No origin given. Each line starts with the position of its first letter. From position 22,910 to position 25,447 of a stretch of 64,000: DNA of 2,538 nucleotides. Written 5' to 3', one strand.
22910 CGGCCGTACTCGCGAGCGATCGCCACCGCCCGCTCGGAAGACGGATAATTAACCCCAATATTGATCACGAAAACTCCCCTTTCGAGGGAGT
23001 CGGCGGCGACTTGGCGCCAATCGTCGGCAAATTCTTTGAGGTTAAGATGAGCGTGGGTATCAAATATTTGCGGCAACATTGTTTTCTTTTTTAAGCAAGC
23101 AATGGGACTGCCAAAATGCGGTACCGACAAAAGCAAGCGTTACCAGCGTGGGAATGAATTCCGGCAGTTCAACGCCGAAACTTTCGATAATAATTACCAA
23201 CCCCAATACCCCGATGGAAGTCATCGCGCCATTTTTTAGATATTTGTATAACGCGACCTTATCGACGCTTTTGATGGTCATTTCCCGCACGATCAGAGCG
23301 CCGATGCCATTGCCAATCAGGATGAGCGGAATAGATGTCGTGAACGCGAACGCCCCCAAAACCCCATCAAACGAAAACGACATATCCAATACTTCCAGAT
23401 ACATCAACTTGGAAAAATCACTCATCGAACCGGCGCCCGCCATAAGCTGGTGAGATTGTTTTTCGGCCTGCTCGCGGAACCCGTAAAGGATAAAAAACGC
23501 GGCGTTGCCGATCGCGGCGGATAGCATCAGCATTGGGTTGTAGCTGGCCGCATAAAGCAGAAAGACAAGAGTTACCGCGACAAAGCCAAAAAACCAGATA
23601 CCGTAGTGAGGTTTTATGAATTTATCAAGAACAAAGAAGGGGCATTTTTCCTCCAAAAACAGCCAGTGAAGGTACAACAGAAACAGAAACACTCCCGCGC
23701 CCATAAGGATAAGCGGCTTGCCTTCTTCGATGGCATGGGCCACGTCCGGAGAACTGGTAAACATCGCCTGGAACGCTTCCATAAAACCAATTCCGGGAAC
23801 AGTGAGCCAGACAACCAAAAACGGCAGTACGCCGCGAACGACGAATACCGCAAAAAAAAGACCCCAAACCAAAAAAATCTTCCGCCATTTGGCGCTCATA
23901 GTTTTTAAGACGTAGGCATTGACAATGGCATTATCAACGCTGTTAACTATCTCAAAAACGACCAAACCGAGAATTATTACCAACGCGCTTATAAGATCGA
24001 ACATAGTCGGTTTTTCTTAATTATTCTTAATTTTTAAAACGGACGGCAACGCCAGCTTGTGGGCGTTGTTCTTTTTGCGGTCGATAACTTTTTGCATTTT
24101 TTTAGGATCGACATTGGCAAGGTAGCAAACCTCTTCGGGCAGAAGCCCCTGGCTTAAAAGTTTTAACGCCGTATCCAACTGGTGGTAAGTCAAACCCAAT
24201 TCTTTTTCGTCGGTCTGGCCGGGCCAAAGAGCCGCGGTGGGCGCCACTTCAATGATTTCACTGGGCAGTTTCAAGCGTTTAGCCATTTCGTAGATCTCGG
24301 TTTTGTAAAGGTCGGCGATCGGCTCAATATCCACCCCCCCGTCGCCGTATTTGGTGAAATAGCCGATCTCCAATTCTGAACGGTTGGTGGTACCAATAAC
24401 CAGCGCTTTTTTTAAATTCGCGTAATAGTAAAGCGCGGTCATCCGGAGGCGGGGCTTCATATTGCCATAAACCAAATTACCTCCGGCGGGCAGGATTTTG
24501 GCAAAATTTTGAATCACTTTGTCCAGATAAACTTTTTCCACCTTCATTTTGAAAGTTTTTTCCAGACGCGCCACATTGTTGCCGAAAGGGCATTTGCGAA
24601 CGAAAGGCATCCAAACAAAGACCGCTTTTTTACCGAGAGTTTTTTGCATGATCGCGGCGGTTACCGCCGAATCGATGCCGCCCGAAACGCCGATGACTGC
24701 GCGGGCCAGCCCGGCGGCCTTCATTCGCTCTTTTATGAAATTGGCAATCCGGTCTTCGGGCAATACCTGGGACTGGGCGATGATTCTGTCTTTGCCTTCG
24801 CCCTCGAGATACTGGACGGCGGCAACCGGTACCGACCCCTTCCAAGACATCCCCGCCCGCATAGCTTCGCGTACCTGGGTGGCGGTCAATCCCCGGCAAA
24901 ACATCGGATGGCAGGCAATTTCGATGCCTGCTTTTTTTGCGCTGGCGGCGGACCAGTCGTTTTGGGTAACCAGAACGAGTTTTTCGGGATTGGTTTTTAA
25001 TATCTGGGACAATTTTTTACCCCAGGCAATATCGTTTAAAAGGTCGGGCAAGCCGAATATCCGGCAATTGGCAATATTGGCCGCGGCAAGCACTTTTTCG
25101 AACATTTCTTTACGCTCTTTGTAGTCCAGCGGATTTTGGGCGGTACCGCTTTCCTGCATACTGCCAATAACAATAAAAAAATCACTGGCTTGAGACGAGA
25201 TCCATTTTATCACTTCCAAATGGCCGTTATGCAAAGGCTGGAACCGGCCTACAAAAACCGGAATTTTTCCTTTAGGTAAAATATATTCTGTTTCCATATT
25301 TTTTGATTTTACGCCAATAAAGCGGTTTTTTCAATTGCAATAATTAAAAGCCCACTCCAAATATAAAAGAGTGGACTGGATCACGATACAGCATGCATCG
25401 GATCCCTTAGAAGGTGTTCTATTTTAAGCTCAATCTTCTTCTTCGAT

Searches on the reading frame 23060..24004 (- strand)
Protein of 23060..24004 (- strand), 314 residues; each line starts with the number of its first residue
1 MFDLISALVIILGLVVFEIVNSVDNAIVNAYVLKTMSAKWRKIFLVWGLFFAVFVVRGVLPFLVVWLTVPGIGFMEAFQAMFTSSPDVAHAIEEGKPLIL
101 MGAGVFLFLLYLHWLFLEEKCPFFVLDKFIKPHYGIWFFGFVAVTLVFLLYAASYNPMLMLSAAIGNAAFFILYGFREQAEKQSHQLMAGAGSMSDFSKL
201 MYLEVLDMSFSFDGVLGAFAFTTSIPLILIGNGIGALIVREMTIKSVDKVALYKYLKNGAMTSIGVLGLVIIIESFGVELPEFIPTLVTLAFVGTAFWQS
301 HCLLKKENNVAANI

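Call 50: search_protein_families(library=pfam, proteins=[window:23060-24004:-], max_evalue=0.001)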
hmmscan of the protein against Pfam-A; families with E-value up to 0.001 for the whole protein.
window:23060-24004:- (314 aa): 2 families
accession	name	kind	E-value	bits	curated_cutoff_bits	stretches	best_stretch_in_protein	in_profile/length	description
PF04332.21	DUF475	-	1.3e-49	170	27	1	23-301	1-287/293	Protein of unknown function (DUF475)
PF03741.22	TerC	-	1.5e-13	51.3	27.8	1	14-274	3-177/178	Integral membrane protein TerC family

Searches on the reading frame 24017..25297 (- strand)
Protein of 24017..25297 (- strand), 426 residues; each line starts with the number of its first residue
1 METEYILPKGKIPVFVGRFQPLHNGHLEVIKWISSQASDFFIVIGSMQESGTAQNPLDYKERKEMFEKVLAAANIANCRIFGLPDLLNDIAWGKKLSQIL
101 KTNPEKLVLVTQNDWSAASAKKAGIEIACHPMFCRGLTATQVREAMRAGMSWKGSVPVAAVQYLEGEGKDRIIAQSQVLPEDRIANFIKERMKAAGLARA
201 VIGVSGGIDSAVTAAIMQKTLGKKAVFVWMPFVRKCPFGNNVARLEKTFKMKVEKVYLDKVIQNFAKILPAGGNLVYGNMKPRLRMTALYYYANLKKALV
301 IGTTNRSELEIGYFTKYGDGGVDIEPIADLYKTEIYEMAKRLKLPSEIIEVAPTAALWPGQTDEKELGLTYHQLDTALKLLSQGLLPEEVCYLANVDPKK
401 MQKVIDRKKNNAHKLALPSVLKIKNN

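Call 50: search_protein_families(library=pfam, proteins=[window:24017-25297:-], max_evalue=0.001)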
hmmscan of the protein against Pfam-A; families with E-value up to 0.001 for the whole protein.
window:24017-25297:- (426 aa): 2 families
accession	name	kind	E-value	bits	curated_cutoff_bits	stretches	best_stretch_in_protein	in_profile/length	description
PF02540.23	NAD_synthase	-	1.2e-67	228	21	1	183-418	4-242/242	NAD synthase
PF01467.32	CTP_transf_like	-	2.6e-10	41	21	1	14-70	1-58/133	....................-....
